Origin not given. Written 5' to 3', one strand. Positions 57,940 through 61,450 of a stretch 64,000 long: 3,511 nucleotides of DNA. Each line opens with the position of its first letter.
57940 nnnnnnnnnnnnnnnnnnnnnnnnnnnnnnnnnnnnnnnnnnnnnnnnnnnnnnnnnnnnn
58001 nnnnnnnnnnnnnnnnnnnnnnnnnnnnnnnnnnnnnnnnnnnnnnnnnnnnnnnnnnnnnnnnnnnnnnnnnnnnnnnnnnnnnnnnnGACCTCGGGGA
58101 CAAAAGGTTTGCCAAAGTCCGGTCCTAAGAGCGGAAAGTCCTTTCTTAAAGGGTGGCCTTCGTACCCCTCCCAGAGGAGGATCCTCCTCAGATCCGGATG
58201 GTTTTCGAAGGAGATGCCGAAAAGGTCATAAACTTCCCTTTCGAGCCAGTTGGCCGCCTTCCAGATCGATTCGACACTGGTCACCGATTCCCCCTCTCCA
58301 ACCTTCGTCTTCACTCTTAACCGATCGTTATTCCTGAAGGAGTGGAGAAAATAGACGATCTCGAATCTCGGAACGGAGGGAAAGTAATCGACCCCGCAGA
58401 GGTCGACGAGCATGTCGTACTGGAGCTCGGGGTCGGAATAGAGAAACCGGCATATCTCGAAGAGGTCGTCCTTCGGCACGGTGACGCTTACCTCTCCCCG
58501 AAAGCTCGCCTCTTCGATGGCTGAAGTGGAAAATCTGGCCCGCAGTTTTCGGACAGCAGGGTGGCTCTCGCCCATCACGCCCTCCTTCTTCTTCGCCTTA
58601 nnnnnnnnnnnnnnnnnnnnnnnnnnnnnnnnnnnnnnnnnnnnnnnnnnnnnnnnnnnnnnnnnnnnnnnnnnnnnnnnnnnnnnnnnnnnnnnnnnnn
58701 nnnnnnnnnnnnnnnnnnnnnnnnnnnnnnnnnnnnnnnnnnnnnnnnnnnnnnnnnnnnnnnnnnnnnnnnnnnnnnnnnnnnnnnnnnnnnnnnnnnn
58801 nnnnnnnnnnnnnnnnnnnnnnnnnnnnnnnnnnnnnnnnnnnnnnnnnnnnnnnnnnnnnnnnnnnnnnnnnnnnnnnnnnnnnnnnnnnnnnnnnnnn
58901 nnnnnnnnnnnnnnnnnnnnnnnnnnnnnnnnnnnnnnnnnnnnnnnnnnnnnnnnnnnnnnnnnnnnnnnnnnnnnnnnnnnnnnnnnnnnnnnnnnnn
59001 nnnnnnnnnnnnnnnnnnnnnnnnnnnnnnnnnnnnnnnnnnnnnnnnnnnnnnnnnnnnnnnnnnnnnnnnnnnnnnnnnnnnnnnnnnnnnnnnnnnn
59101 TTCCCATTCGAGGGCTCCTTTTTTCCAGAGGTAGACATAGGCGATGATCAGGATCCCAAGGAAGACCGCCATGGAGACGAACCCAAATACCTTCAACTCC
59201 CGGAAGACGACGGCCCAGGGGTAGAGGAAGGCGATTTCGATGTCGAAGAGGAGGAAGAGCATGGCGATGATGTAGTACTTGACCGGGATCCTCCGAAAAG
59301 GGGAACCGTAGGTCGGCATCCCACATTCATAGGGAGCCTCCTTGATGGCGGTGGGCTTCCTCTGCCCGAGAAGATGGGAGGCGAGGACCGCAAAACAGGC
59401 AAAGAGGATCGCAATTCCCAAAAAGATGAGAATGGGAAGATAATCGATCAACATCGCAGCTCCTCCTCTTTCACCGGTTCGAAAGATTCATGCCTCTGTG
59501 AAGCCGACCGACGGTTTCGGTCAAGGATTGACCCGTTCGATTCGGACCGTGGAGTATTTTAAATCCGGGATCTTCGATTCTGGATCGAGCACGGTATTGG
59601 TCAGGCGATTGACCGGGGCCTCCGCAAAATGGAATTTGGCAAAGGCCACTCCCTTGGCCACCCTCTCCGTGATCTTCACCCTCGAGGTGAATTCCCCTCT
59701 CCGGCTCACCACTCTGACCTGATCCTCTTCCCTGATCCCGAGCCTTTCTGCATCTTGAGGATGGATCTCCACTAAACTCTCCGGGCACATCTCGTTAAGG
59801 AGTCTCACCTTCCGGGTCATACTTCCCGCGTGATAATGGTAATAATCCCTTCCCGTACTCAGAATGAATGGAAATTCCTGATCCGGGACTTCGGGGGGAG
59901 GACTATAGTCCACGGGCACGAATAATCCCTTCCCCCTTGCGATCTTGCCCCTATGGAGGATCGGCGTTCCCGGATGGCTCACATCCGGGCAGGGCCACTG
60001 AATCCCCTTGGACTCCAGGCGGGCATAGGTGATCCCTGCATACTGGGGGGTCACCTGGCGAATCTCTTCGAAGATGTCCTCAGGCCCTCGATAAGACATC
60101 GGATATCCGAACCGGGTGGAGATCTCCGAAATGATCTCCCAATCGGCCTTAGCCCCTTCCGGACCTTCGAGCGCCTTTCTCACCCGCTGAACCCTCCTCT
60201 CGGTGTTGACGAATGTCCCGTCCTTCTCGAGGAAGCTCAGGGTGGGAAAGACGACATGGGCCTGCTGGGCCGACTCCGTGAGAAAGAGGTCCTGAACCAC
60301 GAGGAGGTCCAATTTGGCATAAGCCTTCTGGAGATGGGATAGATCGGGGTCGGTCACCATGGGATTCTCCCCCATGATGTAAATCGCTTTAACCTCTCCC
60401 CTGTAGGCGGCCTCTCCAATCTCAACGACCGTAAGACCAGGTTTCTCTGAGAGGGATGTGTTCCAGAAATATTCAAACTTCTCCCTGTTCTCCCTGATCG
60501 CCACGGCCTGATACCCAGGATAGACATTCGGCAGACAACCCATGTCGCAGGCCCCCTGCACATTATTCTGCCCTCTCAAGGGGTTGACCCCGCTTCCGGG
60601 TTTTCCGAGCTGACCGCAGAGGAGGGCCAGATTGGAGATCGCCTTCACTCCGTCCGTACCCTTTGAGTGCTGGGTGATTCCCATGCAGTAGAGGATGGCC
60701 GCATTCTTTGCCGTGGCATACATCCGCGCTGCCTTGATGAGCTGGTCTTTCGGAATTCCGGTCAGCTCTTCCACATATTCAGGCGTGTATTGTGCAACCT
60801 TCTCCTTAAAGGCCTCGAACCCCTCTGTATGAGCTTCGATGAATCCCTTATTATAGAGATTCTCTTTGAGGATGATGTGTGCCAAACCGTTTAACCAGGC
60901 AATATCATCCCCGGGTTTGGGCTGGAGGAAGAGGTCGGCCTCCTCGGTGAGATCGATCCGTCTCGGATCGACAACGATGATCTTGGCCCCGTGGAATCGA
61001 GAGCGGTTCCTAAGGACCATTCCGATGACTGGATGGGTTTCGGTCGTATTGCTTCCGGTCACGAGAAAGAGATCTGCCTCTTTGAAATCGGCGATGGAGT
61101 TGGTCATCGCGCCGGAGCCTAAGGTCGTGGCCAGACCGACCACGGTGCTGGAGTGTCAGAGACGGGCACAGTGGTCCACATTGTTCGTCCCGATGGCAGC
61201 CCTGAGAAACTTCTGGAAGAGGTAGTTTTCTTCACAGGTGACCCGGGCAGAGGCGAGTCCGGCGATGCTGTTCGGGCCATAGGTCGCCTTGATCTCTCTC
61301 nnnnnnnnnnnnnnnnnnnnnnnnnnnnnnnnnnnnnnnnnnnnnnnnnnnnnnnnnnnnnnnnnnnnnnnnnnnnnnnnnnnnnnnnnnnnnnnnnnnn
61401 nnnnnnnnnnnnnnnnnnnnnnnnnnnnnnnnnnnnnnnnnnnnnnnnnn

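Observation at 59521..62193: Two annotated ORFs are one selenoprotein gene joined by an in-frame UGA, with a SECIS-like hairpin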

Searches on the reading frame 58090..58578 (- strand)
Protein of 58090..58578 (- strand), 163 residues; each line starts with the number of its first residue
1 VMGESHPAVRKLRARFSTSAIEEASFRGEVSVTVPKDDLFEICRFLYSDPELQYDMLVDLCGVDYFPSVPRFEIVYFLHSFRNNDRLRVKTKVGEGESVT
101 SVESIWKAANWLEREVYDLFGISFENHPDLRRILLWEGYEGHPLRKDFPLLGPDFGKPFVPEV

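Call 12: search_protein_families(library=ncbifam, proteins=[window:58090-58578:-])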
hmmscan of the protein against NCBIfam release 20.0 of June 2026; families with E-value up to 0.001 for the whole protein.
window:58090-58578:- (163 aa): 17 families
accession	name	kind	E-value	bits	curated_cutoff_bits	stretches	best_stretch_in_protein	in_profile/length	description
NF004733.0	PRK06074.1-5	equivalog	2.2e-44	151.5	225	1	15-152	16-153/203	NADH-quinone oxidoreductase subunit C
TIGR01961.1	NuoC_fam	subfamily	3.6e-44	150.2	122.45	1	32-150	3-120/122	NADH (or F420H2) dehydrogenase, subunit C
NF004730.0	PRK06074.1-1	equivalog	1.5e-37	129.4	193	1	11-152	11-160/200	NADH-quinone oxidoreductase subunit C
NF006304.0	PRK08491.1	equivalog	3.9e-35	121.7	228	1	28-157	57-183/263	NADH-quinone oxidoreductase subunit C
NF004732.0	PRK06074.1-4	equivalog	4e-34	118.5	376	2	71-152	116-199/250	NADH-quinone oxidoreductase subunit C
NF004737.0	PRK06074.2-4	equivalog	1.5e-31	109.4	144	1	26-150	10-126/150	NADH-quinone oxidoreductase subunit C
NF004731.0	PRK06074.1-3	equivalog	2.2e-31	109.3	303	1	20-152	17-149/207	NADH-quinone oxidoreductase subunit C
NF005856.0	PRK07785.1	equivalog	7.3e-31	107.9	224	1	19-152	90-226/246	NADH-quinone oxidoreductase subunit C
NF005832.0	PRK07735.1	equivalog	2.8e-29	102.6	431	1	32-148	309-423/430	NADH-quinone oxidoreductase subunit C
NF008728.0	PRK11742.1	equivalog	1.4e-28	99.6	840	1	6-149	22-173/598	NADH-quinone oxidoreductase subunit C/D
NF009808.0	PRK13292.1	equivalog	2e-27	95.4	1156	1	10-150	229-375/791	NADH-quinone oxidoreductase subunit B/C/D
NF040611.1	F420_dehyd_FpoC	exception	9.1e-24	84.2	220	1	11-148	9-146/158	F420H2 dehydrogenase subunit FpoC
NF004735.0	PRK06074.2-2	equivalog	5.3e-23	81.7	176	1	12-148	10-146/158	NADH-quinone oxidoreductase subunit C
NF009141.0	PRK12494.1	equivalog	3.6e-22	79.1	175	1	27-155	41-168/175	NAD(P)H-quinone oxidoreductase subunit J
NF004734.0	PRK06074.2-1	equivalog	1e-18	67.9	169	1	9-149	9-150/164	NADH-quinone oxidoreductase subunit C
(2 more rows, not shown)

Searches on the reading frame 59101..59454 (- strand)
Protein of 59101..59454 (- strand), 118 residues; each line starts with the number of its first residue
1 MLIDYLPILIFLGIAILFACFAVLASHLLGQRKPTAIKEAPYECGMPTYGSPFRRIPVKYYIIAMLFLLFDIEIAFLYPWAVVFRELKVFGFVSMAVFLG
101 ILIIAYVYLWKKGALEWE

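Call 12: search_protein_families(library=ncbifam, proteins=[window:59101-59454:-])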
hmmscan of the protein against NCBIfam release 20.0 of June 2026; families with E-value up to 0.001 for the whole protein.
window:59101-59454:- (118 aa): 6 families
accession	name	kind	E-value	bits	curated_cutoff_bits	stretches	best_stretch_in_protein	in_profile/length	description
NF005922.0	PRK07928.1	equivalog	4e-36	124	155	1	4-118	3-119/119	NADH-quinone oxidoreductase subunit A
NF006303.0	PRK08489.1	equivalog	2.6e-29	102.4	145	1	16-118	25-126/129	NAD(P)H-quinone oxidoreductase subunit 3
NF005839.0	PRK07756.1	equivalog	4e-28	98.1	163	1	4-117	8-121/122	NADH-quinone oxidoreductase subunit A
NF005022.0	PRK06432.1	equivalog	3.6e-11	43.3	164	1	41-117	73-149/151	NADH dehydrogenase subunit A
NF004727.0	PRK06073.1-2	equivalog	1.2e-05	25.4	101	1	10-107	9-107/120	NADH dehydrogenase subunit A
NF004729.0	PRK06073.1-5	equivalog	0.00072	19.6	94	1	6-105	15-117/134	NADH dehydrogenase subunit A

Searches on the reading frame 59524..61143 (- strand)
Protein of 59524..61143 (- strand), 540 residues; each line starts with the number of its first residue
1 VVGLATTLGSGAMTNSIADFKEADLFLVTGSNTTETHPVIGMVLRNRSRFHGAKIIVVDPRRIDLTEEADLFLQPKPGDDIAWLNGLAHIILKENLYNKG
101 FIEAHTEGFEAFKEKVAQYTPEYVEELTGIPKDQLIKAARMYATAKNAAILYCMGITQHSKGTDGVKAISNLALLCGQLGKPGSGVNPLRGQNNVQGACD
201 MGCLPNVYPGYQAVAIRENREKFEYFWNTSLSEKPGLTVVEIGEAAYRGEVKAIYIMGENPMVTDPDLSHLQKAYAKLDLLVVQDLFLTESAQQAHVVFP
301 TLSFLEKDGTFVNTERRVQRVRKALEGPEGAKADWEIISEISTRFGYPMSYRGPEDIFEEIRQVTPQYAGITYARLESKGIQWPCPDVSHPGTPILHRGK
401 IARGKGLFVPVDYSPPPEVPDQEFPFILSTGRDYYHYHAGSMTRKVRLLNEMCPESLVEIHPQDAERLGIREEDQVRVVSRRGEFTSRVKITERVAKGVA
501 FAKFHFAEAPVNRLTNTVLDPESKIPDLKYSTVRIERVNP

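Call 20: find_related_loci(query=window:59524-61143:-, collection=genome_contigs, flank=10000)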
Query window:59524-61143:- (540 aa) in genome_contigs; peptide patterns used: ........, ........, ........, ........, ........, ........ (x = any residue, [..] = any of these).
599 stretches matched a pattern (row limit reached: there are more); 577 encode a relative of the query (tblastn E <= 1e-3); the best 80 are kept; 80 distinct loci.
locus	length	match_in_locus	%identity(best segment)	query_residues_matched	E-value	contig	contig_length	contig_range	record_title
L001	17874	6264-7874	84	1-537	0e+0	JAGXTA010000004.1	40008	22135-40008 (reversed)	MAG: Deltaproteobacteria bacterium isolate CROMO_BS_46_3 c_000000000197, whole genome shotgun sequence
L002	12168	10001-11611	83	1-537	0e+0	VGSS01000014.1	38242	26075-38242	MAG: Deltaproteobacteria bacterium isolate K_DeepCast_250m_m2_302 K_DeepCast_250m_m2_302_Ga0194125_10001608, whole genom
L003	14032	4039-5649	82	1-537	0e+0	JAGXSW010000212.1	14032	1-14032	MAG: Syntrophaceae bacterium isolate CROMO_BS_212_2_0 c_000000848931, whole genome shotgun sequence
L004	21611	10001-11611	80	1-537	0e+0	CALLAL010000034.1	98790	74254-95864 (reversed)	MAG: uncultured bacterium isolate N1_Bin_METABAT__110_1 genome assembly, contig: c_000003691647, whole genome shotgun se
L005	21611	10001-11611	81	1-537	0e+0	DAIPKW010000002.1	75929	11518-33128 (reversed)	MAG TPA_asm: Thermodesulfobacteriota bacterium isolate CTOTU21550 NODE_259_length_75929_cov_81.878733, whole genome shot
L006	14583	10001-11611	77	1-537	0e+0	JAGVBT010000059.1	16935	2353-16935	MAG: Deltaproteobacteria bacterium isolate DeMMO6_17 c_000000095119, whole genome shotgun sequence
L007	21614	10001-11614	69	1-537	0e+0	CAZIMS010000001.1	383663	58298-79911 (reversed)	MAG TPA_asm: uncultured Pseudomonadota bacterium isolate binchicken_co40_56 genome assembly, contig: NODE_17_length_3836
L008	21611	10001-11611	69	1-537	0e+0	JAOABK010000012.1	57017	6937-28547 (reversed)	MAG: Proteobacteria bacterium isolate SKW176 NODE_12_length_57017_cov_19.377011, whole genome shotgun sequence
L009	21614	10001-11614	69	1-537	0e+0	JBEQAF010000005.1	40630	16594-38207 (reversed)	MAG: bacterium isolate 03V1_S199.semibin_refined.073 NODE_693_length_40630_cov_1.693134, whole genome shotgun sequence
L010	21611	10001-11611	67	1-537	0e+0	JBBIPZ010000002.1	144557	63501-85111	MAG: Deltaproteobacteria bacterium isolate SIS170217_bin_314 NODE_122_length_144557_cov_24.232710, whole genome shotgun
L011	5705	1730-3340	63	1-537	0e+0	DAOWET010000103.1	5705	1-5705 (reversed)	MAG TPA_asm: Nitrospirota bacterium isolate CSMAG_1946 CSMAG_1946_k141_631393_length_5705_cov_8.9295, whole genome shotg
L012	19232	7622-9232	80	1-537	0e+0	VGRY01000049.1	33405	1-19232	MAG: Deltaproteobacteria bacterium isolate K_DeepCast_100m_mx_276 K_DeepCast_100m_mx_276_Ga0194127_10001558, whole genom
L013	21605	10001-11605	59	1-535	0e+0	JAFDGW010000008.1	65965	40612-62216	MAG: Deltaproteobacteria bacterium isolate Meg22_1012_Bin_341 Meg22_1012_Bin_341_scaffold_566, whole genome shotgun sequ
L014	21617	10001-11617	57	1-538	0e+0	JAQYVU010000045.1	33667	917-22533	MAG: Desulfococcaceae bacterium isolate SF_100_bin68 SF_100_bin.68.orig_100_contig-145_2424, whole genome shotgun sequen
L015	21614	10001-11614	57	1-537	0e+0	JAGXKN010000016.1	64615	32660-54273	MAG: Desulfobacterales bacterium isolate GSL_GB14_8 NODE_58_length_64615_cov_9.31288, whole genome shotgun sequence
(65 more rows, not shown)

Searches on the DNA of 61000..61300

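Call 7: search_rna_families(source=window, start=61000, end=61300, threshold=evalue, max_evalue=10, show_alignments=3)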
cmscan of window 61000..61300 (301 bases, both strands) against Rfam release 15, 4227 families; matches with E-value up to 10: 2.
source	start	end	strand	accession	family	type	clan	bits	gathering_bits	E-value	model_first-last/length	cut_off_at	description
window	61103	61161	-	RF01989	SECIS_3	Cis-reg;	-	24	63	0.0032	1-59/59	no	Selenocysteine insertion sequence 3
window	61076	61105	-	RF02974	Fibro-purF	Cis-reg;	-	12.4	60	3.9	1-75/75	no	Fibro-purF RNA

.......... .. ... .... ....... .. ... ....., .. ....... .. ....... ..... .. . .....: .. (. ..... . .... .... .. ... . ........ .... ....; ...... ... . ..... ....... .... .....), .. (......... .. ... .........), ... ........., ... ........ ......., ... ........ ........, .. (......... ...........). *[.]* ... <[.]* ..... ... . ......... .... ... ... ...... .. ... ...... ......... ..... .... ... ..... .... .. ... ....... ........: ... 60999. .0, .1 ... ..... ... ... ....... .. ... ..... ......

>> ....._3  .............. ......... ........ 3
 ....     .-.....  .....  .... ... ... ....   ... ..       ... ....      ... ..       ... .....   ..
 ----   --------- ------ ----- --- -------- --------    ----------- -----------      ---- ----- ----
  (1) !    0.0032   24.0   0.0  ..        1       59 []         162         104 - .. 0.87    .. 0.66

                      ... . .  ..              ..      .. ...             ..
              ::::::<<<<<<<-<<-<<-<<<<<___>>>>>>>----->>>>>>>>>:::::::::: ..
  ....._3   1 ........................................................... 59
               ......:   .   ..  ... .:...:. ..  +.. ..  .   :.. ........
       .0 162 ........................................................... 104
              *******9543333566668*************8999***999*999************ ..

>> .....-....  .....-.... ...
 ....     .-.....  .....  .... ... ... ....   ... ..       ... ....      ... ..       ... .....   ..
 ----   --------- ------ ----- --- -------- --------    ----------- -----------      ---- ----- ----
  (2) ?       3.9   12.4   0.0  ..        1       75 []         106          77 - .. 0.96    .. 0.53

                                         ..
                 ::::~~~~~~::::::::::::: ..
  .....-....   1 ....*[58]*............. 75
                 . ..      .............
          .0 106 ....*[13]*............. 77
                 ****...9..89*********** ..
